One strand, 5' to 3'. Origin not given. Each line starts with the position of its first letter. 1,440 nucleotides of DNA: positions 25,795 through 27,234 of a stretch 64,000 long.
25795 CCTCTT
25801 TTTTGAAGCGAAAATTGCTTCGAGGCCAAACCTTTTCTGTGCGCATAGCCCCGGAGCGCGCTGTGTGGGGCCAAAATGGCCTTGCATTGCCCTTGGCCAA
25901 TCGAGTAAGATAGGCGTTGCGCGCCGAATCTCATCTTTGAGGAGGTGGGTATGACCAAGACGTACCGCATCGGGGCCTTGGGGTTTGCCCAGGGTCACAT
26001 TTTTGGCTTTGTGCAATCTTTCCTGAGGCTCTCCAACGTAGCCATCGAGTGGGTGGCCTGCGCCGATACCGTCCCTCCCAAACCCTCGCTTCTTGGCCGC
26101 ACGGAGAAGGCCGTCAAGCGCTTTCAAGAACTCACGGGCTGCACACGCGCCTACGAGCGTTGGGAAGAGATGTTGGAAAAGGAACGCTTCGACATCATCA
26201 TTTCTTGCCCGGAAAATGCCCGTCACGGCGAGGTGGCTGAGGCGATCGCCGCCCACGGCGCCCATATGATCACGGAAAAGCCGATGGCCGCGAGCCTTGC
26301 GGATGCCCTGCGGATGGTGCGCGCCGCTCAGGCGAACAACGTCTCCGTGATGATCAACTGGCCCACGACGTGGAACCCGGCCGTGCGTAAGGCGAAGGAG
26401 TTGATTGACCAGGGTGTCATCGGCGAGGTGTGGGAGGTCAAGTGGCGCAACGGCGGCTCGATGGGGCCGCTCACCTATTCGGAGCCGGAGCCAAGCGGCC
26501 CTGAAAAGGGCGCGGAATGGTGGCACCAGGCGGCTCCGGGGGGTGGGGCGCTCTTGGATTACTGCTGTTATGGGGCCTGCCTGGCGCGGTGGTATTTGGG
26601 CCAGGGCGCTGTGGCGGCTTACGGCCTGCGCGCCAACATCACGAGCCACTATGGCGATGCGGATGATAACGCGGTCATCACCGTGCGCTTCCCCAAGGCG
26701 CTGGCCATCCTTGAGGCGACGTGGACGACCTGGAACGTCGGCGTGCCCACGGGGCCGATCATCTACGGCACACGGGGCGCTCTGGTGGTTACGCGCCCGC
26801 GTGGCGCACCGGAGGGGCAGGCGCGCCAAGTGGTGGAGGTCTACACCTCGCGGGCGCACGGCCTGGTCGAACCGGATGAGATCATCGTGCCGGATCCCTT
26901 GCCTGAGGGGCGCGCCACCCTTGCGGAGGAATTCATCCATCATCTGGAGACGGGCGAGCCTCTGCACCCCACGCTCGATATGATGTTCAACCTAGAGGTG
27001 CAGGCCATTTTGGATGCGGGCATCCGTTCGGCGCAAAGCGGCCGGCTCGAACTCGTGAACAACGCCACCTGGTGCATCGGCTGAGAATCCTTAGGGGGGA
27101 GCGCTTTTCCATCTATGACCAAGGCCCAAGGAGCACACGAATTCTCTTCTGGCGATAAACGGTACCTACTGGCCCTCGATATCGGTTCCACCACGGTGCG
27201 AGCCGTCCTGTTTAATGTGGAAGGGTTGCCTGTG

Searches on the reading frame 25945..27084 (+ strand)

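Call 5: search_protein_families(library=pfam, proteins=[window:25945-27084:+], max_evalue=0.001)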
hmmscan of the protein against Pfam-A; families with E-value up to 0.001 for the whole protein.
window:25945-27084:+ (379 aa): 4 families
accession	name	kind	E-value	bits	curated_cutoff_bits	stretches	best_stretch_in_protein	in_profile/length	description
PF22725.1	GFO_IDH_MocA_C3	-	3.3e-19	69.5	27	1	147-280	1-123/124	GFO/IDH/MocA C-terminal domain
PF01408.29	GFO_IDH_MocA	-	1.8e-14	54.9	24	1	50-138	32-119/120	Oxidoreductase family, NAD-binding Rossmann fold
PF02894.22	GFO_IDH_MocA_C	-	1.4e-10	41.8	22.9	1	151-367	1-214/218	Oxidoreductase family, C-terminal alpha/beta domain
PF03447.22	NAD_binding_3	-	0.00016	22.8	24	1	53-137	30-115/116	Homoserine dehydrogenase, NAD binding domain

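Call 6: search_protein_families(library=ncbifam, proteins=[window:25945-27084:+], max_evalue=0.001)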
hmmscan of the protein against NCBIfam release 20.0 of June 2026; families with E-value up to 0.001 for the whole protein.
window:25945-27084:+ (379 aa): 9 families
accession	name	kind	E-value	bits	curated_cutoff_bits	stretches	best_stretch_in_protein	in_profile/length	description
NF041392.1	XylDh_Gfo6_Halo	equivalog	9.3e-21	74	350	1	61-279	60-272/350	D-xylose 1-dehydrogenase Gfo6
NF052479.1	LevoglcsnDh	equivalog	2.6e-20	72.5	650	1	39-219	31-203/386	levoglucosan dehydrogenase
NF040723.1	UDP-GlcNAcDh_Arch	equivalog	5.5e-17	62.2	450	1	58-174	36-153/302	UDP-N-acetylglucosamine 3-dehydrogenase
TIGR04380.1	myo_inos_iolG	equivalog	1.4e-13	50.4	355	1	54-282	37-252/330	inositol 2-dehydrogenase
NF058561.1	BT_2158_fam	equivalog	2.3e-06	26.5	750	1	67-168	80-183/487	glycoside 3-dehydrogenase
NF007574.0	PRK10206.1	equivalog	2.8e-05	23.3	352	1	73-166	57-150/345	oxidoreductase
NF008607.0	PRK11579.1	subfamily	7.1e-05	22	330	1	75-163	58-146/346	oxidoreductase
NF052679.1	InsChiInosDhIolG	equivalog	0.00027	20.1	540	1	67-163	52-149/343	bifunctional inositol 2-dehydrogenase/D-chiro-inositol 1-dehydrogenase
NF058563.1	BT_2159_fam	equivalog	0.00049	19.2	650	1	67-162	48-143/350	disaccharide 3-dehydrogenase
